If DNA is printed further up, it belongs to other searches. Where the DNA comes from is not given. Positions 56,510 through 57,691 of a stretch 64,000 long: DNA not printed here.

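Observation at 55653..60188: Lower-GC, tightly coupled cassette built around a DUF692/MNIO enzyme: candidate uncharacterised RiPP-type peptide-modification pathway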

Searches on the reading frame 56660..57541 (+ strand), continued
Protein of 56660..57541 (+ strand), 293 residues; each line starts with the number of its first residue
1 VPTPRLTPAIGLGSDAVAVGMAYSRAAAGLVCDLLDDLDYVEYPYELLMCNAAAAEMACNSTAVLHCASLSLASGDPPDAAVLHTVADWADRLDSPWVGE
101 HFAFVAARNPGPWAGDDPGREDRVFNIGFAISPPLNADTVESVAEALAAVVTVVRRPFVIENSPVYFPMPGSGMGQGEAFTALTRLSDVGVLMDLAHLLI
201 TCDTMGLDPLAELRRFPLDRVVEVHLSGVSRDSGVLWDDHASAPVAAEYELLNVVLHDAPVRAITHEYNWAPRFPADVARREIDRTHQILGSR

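Call 29: find_encoding_contigs(protein=P0020, flank=8000, max_places=1)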
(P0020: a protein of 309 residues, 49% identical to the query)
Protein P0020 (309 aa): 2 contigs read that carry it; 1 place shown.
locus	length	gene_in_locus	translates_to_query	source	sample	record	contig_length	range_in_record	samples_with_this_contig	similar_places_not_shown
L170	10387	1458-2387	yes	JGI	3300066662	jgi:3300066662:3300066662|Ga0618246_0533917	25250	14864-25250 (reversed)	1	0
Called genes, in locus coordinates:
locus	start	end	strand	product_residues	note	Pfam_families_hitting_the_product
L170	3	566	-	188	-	?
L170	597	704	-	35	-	-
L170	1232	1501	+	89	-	-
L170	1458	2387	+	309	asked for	PF05114:MbnB_TglH_ChrH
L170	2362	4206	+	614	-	PF08241:Methyltransf_11 (faint), PF05175:MTS (weak), PF13847:Methyltransf_31 (weak), PF02390:Methyltransf_4 (weak), PF08242:Methyltransf_12 (faint), PF13649:Methyltransf_25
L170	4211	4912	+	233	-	PF13640:2OG-FeII_Oxy_3, PF13661:2OG-FeII_Oxy_4 (weak)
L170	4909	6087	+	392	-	-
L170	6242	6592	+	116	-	-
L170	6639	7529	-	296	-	PF13621:Cupin_8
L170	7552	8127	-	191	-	PF20043:DUF6445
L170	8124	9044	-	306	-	PF00296:Bac_luciferase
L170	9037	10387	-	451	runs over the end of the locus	PF07812:TfuA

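Call 45: search_solved_structures(query=window:56660-57538:+, max_evalue=0.001, show_alignments=3)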
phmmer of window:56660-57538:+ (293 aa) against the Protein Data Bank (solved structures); distinct sequences matched with E-value up to 0.001: 1.
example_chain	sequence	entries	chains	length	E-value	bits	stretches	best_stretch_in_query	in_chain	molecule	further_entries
8hci_D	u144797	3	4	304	5e-08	35.9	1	134-269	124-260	DUF692 family protein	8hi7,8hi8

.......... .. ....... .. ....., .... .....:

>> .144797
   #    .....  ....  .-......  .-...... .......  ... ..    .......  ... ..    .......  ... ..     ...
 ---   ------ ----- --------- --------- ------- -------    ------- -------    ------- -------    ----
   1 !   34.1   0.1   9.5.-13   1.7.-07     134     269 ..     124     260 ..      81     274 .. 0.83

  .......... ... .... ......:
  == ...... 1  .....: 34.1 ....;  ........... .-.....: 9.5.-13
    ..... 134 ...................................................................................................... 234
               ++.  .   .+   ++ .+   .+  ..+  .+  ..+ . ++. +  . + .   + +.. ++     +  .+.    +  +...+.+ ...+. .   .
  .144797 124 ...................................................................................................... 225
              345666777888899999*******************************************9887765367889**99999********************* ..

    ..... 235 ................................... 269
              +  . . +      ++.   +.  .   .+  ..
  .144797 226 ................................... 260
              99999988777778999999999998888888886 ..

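Call 48: search_solved_structures(query=A1, max_evalue=0.01, show_alignments=4)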
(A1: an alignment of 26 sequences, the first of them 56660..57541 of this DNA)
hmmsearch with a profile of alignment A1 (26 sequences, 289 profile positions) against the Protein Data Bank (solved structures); distinct sequences matched with E-value up to 0.01: 6.
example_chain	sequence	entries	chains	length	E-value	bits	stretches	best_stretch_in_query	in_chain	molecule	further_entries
8hci_D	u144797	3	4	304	7.6e-24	87.3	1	127-274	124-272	DUF692 family protein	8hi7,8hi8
3bww_A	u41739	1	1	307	2.9e-22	82.1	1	20-226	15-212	Protein of unknown function DUF692/COG3220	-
7dz9_A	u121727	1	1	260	4.4e-08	35.6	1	136-281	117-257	MbnB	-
7dz9_B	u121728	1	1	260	4.4e-08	35.6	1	136-281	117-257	cpMbnB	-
7tcr_A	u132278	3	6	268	0.00022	23.5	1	134-283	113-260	Methanobactin biosynthesis cassette protein MbnB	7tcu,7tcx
7tcw_A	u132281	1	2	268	0.0065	18.6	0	134-283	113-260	Methanobactin biosynthesis cassette protein MbnB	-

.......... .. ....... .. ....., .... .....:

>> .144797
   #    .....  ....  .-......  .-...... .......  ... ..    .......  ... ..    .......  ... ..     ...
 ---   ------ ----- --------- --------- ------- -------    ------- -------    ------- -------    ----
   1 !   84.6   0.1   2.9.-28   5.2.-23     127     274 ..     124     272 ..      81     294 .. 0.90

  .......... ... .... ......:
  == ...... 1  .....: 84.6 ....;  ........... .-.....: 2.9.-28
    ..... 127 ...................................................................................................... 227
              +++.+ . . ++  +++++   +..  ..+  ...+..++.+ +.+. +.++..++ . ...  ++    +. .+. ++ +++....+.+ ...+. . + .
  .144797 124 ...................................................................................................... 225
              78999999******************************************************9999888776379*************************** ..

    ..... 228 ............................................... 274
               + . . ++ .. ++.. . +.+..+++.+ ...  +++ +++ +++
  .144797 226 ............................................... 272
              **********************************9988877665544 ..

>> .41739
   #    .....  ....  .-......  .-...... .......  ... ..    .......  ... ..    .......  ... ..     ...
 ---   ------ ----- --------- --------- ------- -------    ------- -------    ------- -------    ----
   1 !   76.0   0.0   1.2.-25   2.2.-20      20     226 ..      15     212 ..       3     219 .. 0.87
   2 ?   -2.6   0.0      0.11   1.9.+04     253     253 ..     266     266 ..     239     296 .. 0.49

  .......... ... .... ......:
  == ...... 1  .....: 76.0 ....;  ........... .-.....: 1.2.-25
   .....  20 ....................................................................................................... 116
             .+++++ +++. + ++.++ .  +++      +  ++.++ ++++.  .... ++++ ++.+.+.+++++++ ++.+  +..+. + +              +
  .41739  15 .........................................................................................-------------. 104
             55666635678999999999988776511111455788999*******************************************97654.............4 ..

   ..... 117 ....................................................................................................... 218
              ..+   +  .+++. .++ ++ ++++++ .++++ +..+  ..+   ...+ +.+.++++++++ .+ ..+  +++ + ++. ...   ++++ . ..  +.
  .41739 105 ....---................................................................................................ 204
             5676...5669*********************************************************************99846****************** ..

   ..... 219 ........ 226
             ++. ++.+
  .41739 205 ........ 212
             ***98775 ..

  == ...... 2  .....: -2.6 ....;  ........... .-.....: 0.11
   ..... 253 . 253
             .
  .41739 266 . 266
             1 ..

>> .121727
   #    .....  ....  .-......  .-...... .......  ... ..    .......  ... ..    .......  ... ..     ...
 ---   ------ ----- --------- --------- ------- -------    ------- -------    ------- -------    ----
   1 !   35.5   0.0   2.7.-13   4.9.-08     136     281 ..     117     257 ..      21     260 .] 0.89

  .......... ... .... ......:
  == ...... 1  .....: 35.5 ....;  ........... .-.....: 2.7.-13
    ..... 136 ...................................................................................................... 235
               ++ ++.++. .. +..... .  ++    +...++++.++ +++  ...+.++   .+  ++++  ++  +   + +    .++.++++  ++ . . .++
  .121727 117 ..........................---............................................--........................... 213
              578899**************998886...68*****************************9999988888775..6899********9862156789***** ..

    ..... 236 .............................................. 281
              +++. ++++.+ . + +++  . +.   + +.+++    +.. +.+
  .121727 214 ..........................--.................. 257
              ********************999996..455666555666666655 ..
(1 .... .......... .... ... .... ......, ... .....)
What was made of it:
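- On MNIO / DUF692 superfamily (PF05114): They fall in the motifs that align with TglH, 3BWW and MbnB (call 48).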

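Call 87: search_protein_families(library=ncbifam, max_evalue=0.00001, proteins=[L003:7971-8837:+, L003:8837-9700:+, L003:9706-11676:+, L003:11681-12661:+, L003:12819-14057:+, L166:8866-10698:+, L169:2045-3886:+])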
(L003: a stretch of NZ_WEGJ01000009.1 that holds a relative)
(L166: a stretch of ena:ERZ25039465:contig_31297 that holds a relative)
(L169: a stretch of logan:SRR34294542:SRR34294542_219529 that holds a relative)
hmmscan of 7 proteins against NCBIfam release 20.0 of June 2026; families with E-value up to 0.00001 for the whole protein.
L003:7971-8837:+ (289 aa): 4 families
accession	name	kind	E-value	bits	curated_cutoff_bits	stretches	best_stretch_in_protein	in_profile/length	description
NF050151.1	RiPP_MNIO_ApyH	equivalog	1.2e-133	444.6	400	1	1-286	1-283/283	multinuclear non-heme iron-dependent oxidative enzyme ApyH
NF050167.1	MNIO_BufB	equivalog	7.1e-28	97.6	310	1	127-276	106-258/262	MNIO family bufferin maturase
NF003818.2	PRK05409.1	equivalog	4.4e-21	75.6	360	1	127-281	109-262/264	HvfB family MNIO-type RiPP peptide maturase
NF050165.1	MNIO_ChrH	equivalog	1.9e-06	27.2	600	1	127-232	117-215/363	MNIO family chryseobactin maturase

L003:8837-9700:+ (288 aa): 1 family
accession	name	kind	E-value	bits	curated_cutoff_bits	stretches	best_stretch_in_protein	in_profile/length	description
NF050149.1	RiPP_bind_ApyI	equivalog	8.5e-34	117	200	1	8-278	9-258/260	RiPP maturation protein ApyI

L003:9706-11676:+ (657 aa): 19 families
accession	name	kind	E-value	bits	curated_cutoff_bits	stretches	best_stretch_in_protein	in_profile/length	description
NF050148.1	rSAM_ApyD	equivalog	2.9e-201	670.2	750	1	1-646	1-644/645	RiPP biosynthesis radical SAM protein ApyD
TIGR02026.1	BchE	equivalog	5.5e-43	147.6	481.35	1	24-394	21-392/497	magnesium-protoporphyrin IX monomethyl ester anaerobic oxidative cyclase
TIGR03471.1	HpnJ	equivalog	2.9e-36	125.3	577.6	1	72-387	66-385/472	hopanoid biosynthesis associated radical SAM protein HpnJ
TIGR04479.1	bcpD_PhpK_rSAM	subfamily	2.6e-30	105.3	600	1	64-362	100-409/504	PhpK family radical SAM P-methyltransferase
TIGR04014.1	B12_SAM_MJ_0865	equivalog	5.1e-30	104.6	360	1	100-360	65-334/434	methyl-coenzyme M reductase glutamine C-methyltransferase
TIGR03975.1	rSAM_ocin_1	subfamily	8.7e-28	97.2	281.85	1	61-359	115-427/606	RiPP maturation radical SAM C-methyltransferase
TIGR04013.1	B12_SAM_MJ_1487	hypoth_equivalog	2.8e-26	92.3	251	1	74-387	42-355/382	TIGR04013 family B12-binding domain/radical SAM domain-containing protein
NF033712.0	B12_rSAM_KedN5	subfamily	6.5e-23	80.8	700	1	60-237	48-237/624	KedN5 family methylcobalamin-dependent radical SAM C-methyltransferase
NF033070.1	rSAM_AprD4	equivalog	1.4e-22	80.2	500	1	190-401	191-402/456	AprD4 family radical SAM diol-dehydratase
TIGR04367.1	HpnR_B12_rSAM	equivalog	4.3e-22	78.3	650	1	24-385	22-369/490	hopanoid C-3 methylase HpnR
TIGR04385.1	B12_rSAM_cofa1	equivalog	2e-20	73.4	450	1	56-359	43-361/438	B12 lower ligand biosynthesis radical SAM protein BzaD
TIGR04295.1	B12_rSAM_oligo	hypoth_equivalog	4.8e-20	71.6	400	1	24-317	22-316/422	TIGR04295 family B12-binding domain-containing radical SAM protein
NF038361.1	rSAM_Sden_1168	equivalog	5.8e-19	68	575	1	64-350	130-439/560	Sden_1168 family B12-binding radical SAM P-methyltransferase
TIGR04072.2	rSAM_ladder_B12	equivalog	1e-18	67.2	360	1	26-351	19-338/443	lipid biosynthesis B12-binding/radical SAM protein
NF045585.1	rSAM_slr0320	equivalog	7.3e-09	34.7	775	1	196-311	236-356/511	photosystem II high light acclimation radical SAM protein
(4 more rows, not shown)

L003:11681-12661:+ (327 aa): 3 families
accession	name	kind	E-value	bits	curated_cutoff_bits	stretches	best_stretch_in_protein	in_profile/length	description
NF050150.1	RiPP_MTase_ApyS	equivalog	7.7e-78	261.9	400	1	6-327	5-323/323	RiPP biosynthesis methyltransferase ApyS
TIGR04543.1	ketoArg_3Met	equivalog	2.3e-12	46.6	425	1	10-200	12-205/336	2-ketoarginine methyltransferase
NF043040.1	corrin_prot_MT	hypoth_equivalog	4.5e-08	32.8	180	1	124-206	23-101/216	corrinoid protein-associated methyltransferase CpaM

L003:12819-14057:+ (413 aa): 0 families

L166:8866-10698:+ (611 aa): 6 families
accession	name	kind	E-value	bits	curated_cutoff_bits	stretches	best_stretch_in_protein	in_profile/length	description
NF050150.1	RiPP_MTase_ApyS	equivalog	7.1e-70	235.8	400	1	284-607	6-323/323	RiPP biosynthesis methyltransferase ApyS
NF050149.1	RiPP_bind_ApyI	equivalog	5e-31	107.9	200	1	7-264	2-259/260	RiPP maturation protein ApyI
TIGR04543.1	ketoArg_3Met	equivalog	5e-11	42.3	425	1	423-492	150-219/336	2-ketoarginine methyltransferase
NF043040.1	corrin_prot_MT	hypoth_equivalog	7.2e-09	35.4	180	1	424-491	43-108/216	corrinoid protein-associated methyltransferase CpaM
NF001244.0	PRK00216.1-5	equivalog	5.4e-07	29.1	216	1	423-486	49-113/236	bifunctional demethylmenaquinone methyltransferase/2-methoxy-6-polyprenyl-1,4-benzoquinol methylase UbiE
TIGR00091.1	TIGR00091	equivalog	6.9e-06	25.6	112.65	0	425-492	19-85/194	tRNA (guanosine(46)-N7)-methyltransferase TrmB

L169:2045-3886:+ (614 aa): 6 families
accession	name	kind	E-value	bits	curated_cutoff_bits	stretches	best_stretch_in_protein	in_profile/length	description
NF050150.1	RiPP_MTase_ApyS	equivalog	8.2e-64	215.8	400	1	286-610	4-323/323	RiPP biosynthesis methyltransferase ApyS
NF050149.1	RiPP_bind_ApyI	equivalog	9.4e-24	84.1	200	1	52-253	38-239/260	RiPP maturation protein ApyI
NF043040.1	corrin_prot_MT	hypoth_equivalog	1.4e-08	34.4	180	1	416-500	32-115/216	corrinoid protein-associated methyltransferase CpaM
TIGR04543.1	ketoArg_3Met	equivalog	5.5e-08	32.3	425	1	424-489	149-214/336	2-ketoarginine methyltransferase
TIGR03534.1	RF_mod_PrmC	equivalog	1e-06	28.4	199.1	1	425-488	89-151/253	peptide chain release factor N(5)-glutamine methyltransferase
TIGR02469.1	CbiT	equivalog_domain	1.4e-06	28.6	78.3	0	426-486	21-81/124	precorrin-6Y C5,15-methyltransferase (decarboxylating) subunit CbiT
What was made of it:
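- Canonical neighbours: these have the order A-H-I-ApyD-S, checked with NCBIfam on Streptomyces smaragdinus locus L003 (call 87).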
